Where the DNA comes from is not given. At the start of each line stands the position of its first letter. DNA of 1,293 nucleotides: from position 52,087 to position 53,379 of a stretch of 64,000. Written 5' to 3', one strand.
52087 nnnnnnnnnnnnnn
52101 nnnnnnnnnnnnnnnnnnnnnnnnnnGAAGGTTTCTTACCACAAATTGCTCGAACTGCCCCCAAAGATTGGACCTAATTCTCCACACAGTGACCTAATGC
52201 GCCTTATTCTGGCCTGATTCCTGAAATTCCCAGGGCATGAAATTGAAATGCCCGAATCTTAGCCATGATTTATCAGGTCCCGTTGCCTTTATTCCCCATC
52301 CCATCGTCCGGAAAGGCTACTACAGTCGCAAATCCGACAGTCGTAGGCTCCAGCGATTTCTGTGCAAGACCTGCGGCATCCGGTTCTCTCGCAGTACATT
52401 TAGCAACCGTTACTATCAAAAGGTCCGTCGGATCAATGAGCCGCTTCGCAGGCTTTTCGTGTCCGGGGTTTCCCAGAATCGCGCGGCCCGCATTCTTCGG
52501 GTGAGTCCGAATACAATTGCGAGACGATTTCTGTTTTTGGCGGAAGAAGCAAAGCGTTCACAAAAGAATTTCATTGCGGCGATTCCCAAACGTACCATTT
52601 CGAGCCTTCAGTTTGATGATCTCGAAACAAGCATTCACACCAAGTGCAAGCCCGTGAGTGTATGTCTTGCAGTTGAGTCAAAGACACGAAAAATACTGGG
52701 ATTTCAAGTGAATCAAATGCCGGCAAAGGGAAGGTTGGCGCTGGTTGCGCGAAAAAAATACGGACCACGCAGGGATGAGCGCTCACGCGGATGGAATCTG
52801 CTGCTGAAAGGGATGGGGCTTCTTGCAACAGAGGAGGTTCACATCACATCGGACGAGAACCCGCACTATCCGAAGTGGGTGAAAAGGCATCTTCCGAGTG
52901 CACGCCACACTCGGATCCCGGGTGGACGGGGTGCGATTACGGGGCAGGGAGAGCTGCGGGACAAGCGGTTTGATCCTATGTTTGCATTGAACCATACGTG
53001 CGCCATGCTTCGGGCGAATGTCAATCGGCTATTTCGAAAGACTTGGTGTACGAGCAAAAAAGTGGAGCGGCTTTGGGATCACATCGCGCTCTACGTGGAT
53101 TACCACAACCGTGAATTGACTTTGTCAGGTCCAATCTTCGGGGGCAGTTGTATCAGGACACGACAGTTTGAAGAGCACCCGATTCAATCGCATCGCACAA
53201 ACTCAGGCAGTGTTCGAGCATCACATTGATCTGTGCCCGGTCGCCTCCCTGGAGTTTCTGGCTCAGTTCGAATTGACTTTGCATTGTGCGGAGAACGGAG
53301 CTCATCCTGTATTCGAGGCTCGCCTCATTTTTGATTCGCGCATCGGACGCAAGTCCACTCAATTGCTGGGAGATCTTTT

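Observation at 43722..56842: Family of ~195 bp elements sharing the IS1-type terminal inverted repeats but with apparently unrelated interiors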

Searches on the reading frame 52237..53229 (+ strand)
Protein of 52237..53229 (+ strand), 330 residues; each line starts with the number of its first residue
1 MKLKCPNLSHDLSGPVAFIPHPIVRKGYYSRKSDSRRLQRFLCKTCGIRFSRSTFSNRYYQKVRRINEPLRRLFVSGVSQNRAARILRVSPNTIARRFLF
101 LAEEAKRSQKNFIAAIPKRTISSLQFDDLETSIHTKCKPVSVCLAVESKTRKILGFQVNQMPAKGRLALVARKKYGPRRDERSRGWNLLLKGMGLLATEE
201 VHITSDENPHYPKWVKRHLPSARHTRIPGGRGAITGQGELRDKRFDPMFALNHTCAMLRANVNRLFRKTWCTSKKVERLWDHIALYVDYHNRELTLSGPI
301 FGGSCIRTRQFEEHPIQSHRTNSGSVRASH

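Call 17: search_protein_families(library=pfam, proteins=[window:52237-53229:+], max_evalue=0.01)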
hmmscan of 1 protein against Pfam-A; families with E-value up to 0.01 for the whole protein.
window:52237-53229:+ (330 aa): 0 families
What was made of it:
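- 52237..53229 (+): Transposase ORF of 330 aa. It reads through the right end of the IS into the flank. It is a distant IS1-family DDE-type enzyme with an N-terminal Cys4 motif. Call 17 (no Pfam hit).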

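Call 18: find_encoding_contigs(protein=window:52237-53229:+, flank=10000, max_places=10)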
Protein window:52237-53229:+ (330 aa): 3 contigs read that carry it; 2 places shown.
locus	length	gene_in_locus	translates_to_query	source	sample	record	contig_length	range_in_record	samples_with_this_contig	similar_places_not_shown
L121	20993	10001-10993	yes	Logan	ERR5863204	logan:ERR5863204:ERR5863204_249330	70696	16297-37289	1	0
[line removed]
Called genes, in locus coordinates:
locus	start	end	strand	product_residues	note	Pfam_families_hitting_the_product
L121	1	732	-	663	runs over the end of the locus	PF08497:Radical_SAM_N, PF04055:Radical_SAM, PF11842:DUF3362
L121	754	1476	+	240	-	-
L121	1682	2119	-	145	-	-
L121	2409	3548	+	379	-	PF01784:DUF34_NIF3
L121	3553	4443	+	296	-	PF05971:Methyltransf_10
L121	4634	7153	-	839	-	PF02518:HATPase_c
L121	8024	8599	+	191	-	-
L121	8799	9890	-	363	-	PF02540:NAD_synthase (weak), PF03054:tRNA_Me_trans, PF20259:tRNA_Me_trans_M, PF20258:tRNA_Me_trans_C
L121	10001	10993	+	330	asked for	-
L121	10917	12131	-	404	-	-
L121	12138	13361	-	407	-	PF01435:Peptidase_M48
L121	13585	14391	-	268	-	-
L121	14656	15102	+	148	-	PF00085:Thioredoxin, PF13098:Thioredoxin_2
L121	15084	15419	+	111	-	PF01035:DNA_binding_1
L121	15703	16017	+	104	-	-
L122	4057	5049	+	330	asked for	-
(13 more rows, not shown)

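Call 20: search_protein_families(library=ncbifam, proteins=[window:52237-53229:+], max_evalue=10)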
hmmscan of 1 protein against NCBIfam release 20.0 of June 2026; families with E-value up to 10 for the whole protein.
window:52237-53229:+ (330 aa): 4 families
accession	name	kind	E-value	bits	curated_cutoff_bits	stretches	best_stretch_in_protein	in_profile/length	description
NF033558.1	transpos_IS1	equivalog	3.7e-11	43.3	100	1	35-164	16-138/199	IS1 family transposase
NF033550.5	transpos_ISL3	equivalog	7.1e-06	25.3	180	1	37-111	46-121/370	ISL3 family transposase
NF050000.1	IS1_IS1595_Zn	domain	0.021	15.4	28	1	35-52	16-33/34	IS1/IS1595 family N-terminal zinc-binding domain-containing protein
NF048018.1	IS256_N_4Cys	domain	0.053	14.2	27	1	34-50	15-31/31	transposase-like zinc-binding domain-containing protein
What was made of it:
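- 52237..53229 (+): Call 20 (NF033558, E 3.7e-11, 43 bits against a cut-off of 100).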

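Call 23: find_homologous_proteins(query=window:52237-53229:+, max_evalue=0.001)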
Query window:52237-53229:+ (330 aa): 4378 proteins with E <= 0.001 among 6058 candidates; the best 120 are listed.
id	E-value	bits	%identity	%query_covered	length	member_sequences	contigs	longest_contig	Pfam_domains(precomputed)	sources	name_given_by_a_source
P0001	8.3e-221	750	99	100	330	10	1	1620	-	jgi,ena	jgi:transposase-like protein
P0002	1.0e-191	654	86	100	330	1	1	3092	-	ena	-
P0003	1.9e-144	499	72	92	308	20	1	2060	-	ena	-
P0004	3.2e-143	495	70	92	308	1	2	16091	-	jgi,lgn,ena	-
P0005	7.1e-141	487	69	92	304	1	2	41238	-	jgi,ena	-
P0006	2.6e-138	479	69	92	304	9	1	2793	-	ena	-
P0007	2.3e-137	476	69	92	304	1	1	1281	-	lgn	-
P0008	6.3e-137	474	69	91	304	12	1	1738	-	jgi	jgi:transposase-like protein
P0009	2.6e-135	469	68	92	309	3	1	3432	-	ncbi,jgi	jgi:transposase-like protein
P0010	4.7e-135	468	68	92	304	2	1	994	-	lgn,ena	-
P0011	8.7e-135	467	67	92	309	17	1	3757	-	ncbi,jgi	jgi:transposase-like protein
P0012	1.7e-134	466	67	92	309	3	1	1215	-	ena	-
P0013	1.3e-133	463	71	86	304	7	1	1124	-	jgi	-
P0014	6.1e-133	461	69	91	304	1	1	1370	-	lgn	-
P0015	1.1e-132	460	67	92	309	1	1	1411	-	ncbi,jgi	jgi:hypothetical protein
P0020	1.4e-127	444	66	92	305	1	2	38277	-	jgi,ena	-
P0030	1.5e-111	391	69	79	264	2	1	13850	-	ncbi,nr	ncbi:MAG: hypothetical protein KGP28_10080, partial [Bdellovibrionales bacterium]|nr:hypothetical pr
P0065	4.0e-103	363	55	89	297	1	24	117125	-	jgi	jgi:transposase-like protein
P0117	3.9e-98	347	55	89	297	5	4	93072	-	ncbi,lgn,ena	-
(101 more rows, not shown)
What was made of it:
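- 52237..53229 (+): Call 23 (4378 homologs).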

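Call 24: find_encoding_contigs(protein=P0005, flank=10000, max_places=10)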
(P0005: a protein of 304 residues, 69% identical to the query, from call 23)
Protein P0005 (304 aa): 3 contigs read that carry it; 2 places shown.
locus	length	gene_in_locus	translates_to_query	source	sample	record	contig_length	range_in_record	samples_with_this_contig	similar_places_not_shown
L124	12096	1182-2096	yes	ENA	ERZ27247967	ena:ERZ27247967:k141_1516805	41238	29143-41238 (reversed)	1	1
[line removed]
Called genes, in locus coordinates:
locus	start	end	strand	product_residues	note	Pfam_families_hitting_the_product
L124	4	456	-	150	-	PF01384:PHO4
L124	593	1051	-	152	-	-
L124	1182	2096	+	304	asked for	-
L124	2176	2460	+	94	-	-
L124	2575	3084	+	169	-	PF00160:Pro_isomerase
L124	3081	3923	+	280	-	PF03437:BtpA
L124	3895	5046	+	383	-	PF02899:Phage_int_SAM_1, PF00589:Phage_integrase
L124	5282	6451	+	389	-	-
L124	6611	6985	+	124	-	PF01925:TauE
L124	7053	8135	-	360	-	-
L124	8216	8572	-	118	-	PF02261:Asp_decarbox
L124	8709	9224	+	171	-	-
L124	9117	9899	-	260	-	PF02630:SCO1-SenC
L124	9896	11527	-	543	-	PF07732:Cu-oxidase_3, PF07731:Cu-oxidase_2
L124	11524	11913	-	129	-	-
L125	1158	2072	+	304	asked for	-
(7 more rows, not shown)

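Call 25: find_encoding_contigs(protein=P0020, flank=10000, max_places=10)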
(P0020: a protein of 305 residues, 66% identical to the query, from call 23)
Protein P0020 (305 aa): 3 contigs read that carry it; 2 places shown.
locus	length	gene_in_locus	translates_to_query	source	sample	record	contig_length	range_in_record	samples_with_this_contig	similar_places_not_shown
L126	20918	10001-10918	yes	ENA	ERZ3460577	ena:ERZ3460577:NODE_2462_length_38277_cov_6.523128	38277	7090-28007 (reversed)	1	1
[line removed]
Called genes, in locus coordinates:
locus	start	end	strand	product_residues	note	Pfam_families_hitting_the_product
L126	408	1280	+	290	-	-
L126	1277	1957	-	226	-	PF13386:DsbD_2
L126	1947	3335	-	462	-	PF12801:Fer4_5, PF12838:Fer4_7 (weak), PF13187:Fer4_9 (weak), PF13746:Fer4_18, PF14697:Fer4_21 (weak), PF13746:Fer4_18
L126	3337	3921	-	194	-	PF14715:FixP_N, PF00034:Cytochrom_C, PF13442:Cytochrome_CBB3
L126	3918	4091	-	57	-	PF05545:FixQ (weak)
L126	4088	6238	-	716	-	PF00115:COX1, PF02433:FixO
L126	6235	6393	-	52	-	PF03597:FixS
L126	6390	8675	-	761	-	PF12156:ATPase-cat_bd (weak), PF00122:E1-E2_ATPase, PF00702:Hydrolase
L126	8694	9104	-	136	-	PF00571:CBS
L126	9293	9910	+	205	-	PF00027:cNMP_binding, PF13545:HTH_Crp_2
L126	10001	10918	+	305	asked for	-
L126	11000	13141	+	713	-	-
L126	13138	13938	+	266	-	PF13489:Methyltransf_23, PF08241:Methyltransf_11 (weak), PF08242:Methyltransf_12 (faint), PF13649:Methyltransf_25 (weak)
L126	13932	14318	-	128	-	-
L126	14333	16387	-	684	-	PF01432:Peptidase_M3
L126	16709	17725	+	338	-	-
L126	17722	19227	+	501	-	PF20148:DUF6531, PF25023:TEN_YD-shell (weak), PF05593:RHS_repeat (weak)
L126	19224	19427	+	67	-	-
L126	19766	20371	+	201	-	-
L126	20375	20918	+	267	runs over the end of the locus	PF08282:Hydrolase_3 (weak)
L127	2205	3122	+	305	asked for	-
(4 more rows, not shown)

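Call 26: find_encoding_contigs(protein=P0004, flank=10000, max_places=10)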
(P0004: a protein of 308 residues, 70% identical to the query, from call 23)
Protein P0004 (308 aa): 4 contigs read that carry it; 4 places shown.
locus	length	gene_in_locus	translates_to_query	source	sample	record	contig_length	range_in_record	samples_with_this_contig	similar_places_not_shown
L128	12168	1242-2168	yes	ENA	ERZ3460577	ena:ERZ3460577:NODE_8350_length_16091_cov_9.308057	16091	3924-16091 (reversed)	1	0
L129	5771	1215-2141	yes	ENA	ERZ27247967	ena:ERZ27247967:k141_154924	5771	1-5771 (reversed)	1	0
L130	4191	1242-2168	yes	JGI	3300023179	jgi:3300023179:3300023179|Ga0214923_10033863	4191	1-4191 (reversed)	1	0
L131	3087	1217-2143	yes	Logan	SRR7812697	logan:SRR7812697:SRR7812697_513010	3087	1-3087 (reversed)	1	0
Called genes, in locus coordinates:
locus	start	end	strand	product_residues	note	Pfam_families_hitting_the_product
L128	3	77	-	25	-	?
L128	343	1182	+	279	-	PF01189:Methyltr_RsmB-F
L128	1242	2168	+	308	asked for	-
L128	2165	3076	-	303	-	-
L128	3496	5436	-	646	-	-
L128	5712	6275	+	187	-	-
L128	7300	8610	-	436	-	-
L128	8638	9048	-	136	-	-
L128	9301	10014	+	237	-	-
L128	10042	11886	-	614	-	PF13522:GATase_6, PF13537:GATase_7, PF01380:SIS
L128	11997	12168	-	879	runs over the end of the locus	PF00176:SNF2-rel_dom, PF04851:ResIII, PF00271:Helicase_C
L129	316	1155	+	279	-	PF01189:Methyltr_RsmB-F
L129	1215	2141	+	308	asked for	-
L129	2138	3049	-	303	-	-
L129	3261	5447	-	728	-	-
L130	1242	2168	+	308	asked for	-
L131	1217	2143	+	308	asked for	-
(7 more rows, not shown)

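Call 30: find_encoding_contigs(protein=P0065, flank=10000, max_places=10)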
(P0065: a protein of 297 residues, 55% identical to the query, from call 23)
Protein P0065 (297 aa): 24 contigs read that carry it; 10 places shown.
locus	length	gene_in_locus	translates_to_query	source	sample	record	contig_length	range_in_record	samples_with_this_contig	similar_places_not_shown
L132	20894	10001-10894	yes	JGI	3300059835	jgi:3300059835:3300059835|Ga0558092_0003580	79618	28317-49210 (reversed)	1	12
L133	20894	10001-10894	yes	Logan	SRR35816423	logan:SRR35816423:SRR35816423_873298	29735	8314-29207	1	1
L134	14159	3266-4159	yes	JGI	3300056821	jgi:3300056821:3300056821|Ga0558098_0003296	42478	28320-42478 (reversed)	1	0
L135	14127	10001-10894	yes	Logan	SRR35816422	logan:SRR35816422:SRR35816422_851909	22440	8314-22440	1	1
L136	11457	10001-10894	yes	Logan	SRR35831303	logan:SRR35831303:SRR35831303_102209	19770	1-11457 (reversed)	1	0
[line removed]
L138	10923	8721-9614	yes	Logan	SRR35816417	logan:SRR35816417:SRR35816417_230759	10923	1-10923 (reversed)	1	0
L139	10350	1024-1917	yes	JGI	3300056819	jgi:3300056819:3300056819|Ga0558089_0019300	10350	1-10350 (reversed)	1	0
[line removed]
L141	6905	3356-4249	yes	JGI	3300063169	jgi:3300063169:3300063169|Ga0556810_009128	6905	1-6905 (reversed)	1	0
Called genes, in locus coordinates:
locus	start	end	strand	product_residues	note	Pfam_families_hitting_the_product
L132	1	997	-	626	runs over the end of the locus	PF07678:TED_complement (faint), PF13249:SQHop_cyclase_N, PF13243:SQHop_cyclase_C, PF00432:Prenyltrans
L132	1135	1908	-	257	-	PF01467:CTP_transf_like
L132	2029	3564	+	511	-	-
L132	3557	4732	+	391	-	-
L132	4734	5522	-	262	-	-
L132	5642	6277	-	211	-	PF00849:PseudoU_synth_2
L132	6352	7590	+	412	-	PF00202:Aminotran_3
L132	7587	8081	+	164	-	PF13173:AAA_14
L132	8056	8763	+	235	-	PF13635:DUF4143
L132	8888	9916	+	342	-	-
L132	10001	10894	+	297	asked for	-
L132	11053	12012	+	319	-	PF00056:Ldh_1_N, PF03721:UDPG_MGDP_dh_N (weak), PF02866:Ldh_1_C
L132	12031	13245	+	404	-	PF08442:ATP-grasp_2, PF24948:Citrate_synth_N, PF00549:Ligase_CoA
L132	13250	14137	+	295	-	PF02629:CoA_binding, PF13380:CoA_binding_2 (weak), PF00549:Ligase_CoA, PF13607:Succ_CoA_lig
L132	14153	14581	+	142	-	PF00334:NDK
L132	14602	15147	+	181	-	-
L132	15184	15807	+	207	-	PF00578:AhpC-TSA, PF08534:Redoxin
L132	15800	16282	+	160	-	-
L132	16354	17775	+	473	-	PF05140:ResB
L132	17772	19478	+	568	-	PF01578:Cytochrom_C_asm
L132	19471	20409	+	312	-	PF01565:FAD_binding_4, PF02873:MurB_C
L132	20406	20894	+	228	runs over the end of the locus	-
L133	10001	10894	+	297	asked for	-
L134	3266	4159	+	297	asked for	-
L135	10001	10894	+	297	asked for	-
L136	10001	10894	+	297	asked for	-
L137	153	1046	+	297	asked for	-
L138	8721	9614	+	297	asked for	-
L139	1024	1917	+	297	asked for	-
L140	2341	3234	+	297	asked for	-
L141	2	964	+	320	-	?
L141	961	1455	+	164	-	PF13173:AAA_14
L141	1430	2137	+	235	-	PF13635:DUF4143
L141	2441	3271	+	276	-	-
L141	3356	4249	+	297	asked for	-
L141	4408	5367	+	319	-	PF00056:Ldh_1_N, PF03721:UDPG_MGDP_dh_N (weak), PF02866:Ldh_1_C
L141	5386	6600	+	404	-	PF08442:ATP-grasp_2, PF24948:Citrate_synth_N, PF00549:Ligase_CoA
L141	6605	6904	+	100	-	?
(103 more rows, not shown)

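Call 39: find_encoding_contigs(protein=P0030, flank=10000, max_places=10)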
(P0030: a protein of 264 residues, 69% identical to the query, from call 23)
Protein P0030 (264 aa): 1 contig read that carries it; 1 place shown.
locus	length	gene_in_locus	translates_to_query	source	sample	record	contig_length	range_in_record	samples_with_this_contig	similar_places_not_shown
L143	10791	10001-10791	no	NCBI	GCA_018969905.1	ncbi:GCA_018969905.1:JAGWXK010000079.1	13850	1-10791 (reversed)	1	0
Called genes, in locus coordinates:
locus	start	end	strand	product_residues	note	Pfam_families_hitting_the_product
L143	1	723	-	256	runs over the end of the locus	PF02405:MlaE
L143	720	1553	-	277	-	PF02405:MlaE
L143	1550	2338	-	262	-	PF00005:ABC_tran, PF13304:AAA_21 (weak)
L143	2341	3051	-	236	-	PF00005:ABC_tran, PF13304:AAA_21 (faint)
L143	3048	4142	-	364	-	PF13177:DNA_pol3_delta2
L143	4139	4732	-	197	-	PF02223:Thymidylate_kin, PF13521:AAA_28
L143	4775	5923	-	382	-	-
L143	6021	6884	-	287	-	-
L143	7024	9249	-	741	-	PF01138:RNase_PH, PF03725:RNase_PH_C, PF03726:PNPase, PF01138:RNase_PH, PF00013:KH_1, PF00575:S1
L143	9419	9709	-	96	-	PF00312:Ribosomal_S15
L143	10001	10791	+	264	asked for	?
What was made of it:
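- The IS is at different sites in the more distant relatives (calls 26, 39).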

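Call 40: find_encoding_contigs(protein=P0117, flank=10000, max_places=10)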
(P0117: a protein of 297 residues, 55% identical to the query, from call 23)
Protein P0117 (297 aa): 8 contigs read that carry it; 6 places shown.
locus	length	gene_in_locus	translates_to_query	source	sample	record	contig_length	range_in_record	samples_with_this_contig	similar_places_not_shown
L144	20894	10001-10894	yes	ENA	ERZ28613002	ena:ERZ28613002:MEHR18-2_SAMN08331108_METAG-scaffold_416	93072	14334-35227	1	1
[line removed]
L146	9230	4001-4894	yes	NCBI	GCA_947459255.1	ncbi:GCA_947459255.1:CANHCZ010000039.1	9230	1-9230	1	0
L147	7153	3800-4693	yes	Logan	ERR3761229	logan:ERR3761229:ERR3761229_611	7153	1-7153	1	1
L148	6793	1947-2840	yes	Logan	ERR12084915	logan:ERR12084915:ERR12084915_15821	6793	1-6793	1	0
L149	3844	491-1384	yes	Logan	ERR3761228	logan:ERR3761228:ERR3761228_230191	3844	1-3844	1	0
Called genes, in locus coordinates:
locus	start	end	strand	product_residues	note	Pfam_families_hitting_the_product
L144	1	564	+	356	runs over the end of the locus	-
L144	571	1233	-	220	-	PF01144:CoA_trans, PF13336:AcetylCoA_hyd_C (weak)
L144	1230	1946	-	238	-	PF01144:CoA_trans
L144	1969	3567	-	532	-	PF00496:SBP_bac_5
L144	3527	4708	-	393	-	PF00108:Thiolase_N, PF02803:Thiolase_C, PF22691:Thiolase_C_1 (faint)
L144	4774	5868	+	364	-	PF00089:Trypsin, PF13365:Trypsin_2, PF00595:PDZ (weak), PF13180:PDZ_2, PF17820:PDZ_6 (weak)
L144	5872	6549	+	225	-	-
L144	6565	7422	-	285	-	-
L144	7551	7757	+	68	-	PF01783:Ribosomal_L32p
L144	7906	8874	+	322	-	PF00698:Acyl_transf_1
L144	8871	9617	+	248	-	PF00106:adh_short, PF08659:KR, PF13561:adh_short_C2, PF23441:SDR (weak)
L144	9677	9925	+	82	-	PF14573:PP-binding_2 (weak), PF00550:PP-binding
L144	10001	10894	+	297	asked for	-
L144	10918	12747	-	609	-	PF03572:Peptidase_S41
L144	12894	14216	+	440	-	PF00109:ketoacyl-synt, PF02801:Ketoacyl-synt_C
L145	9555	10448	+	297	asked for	-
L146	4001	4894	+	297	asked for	-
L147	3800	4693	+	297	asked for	-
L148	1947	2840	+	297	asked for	-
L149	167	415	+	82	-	PF14573:PP-binding_2 (weak), PF00550:PP-binding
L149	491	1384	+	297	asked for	-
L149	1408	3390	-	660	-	PF03572:Peptidase_S41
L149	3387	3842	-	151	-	?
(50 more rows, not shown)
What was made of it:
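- In the relatives whose loci I fetched, each exact-match transposase look-up returned the same neighbourhood in every sample (calls 30, 40).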

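Call 66: find_encoding_contigs(protein=P0002, flank=10000, max_places=10)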
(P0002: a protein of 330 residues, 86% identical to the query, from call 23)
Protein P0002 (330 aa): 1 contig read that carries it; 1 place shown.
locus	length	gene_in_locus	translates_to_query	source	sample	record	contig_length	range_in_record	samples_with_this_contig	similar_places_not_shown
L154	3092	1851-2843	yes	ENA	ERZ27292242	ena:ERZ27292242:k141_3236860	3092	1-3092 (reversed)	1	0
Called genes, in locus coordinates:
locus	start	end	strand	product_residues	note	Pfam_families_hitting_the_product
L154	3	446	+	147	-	?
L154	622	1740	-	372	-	PF02540:NAD_synthase (weak), PF03054:tRNA_Me_trans, PF20259:tRNA_Me_trans_M, PF20258:tRNA_Me_trans_C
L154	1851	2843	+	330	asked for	-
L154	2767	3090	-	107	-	?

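Call 79: search_solved_structures(query=A5, max_evalue=1)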
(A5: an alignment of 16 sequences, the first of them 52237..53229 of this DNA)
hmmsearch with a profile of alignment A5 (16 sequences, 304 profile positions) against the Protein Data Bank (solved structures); distinct sequences matched with E-value up to 1: 13.
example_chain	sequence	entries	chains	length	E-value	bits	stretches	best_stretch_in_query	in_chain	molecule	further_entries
9ejh_A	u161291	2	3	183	0.18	14.5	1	240-275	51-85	HLA class II histocompatibility antigen, DQ alpha 1 chain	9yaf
7sg0_A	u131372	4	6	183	0.19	14.4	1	240-275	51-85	HLA class II histocompatibility antigen, DQ alpha 1 chain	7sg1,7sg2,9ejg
8w83_C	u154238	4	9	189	0.19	14.4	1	240-275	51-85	HLA class II histocompatibility antigen, DQ alpha 1 chain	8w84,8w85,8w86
5ksa_A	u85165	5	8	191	0.19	14.4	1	240-275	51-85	HLA class II histocompatibility antigen, DQ alpha 1 chain | MHC class II HLA-DQ-alpha chain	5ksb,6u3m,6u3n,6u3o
6mff_A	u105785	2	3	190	0.2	14.3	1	240-275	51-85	HLA class II histocompatibility antigen, DQ alpha 1 chain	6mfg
4ozf_A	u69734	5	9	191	0.2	14.3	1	240-275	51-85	HLA class II histocompatibility antigen, DQ alpha 1 chain | MHC class II HLA-DQ-alpha chain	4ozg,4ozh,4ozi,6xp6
1llm_C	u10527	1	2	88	0.2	14.3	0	40-57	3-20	chimera of Zif23-GCN4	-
1s9v_A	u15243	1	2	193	0.2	14.3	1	240-275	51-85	HLA class II histocompatibility antigen, DQ(3) alpha chain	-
5ksu_A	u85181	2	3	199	0.21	14.2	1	240-275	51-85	HLA class II histocompatibility antigen, DQ alpha 1 chain | MHC class II HLA-DQ-alpha chain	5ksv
9yag_F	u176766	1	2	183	0.23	14.1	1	240-275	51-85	HLA class II histocompatibility antigen, DQ alpha 1 chain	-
27eb_A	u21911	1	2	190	0.26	13.9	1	240-275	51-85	HLA class II histocompatibility antigen, DQ alpha 1 chain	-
8vsp_A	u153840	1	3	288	0.37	13.4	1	240-275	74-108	HLA class II histocompatibility antigen, DQ alpha 1 chain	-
1xf7_A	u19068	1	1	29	0.76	12.4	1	41-59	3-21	Wilms' Tumor Protein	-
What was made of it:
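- On IS1 family: No structure or solved relative confirms the fold (call 79).
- Tried and rejected: Solved structures: no relative of the transposase (call 79).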
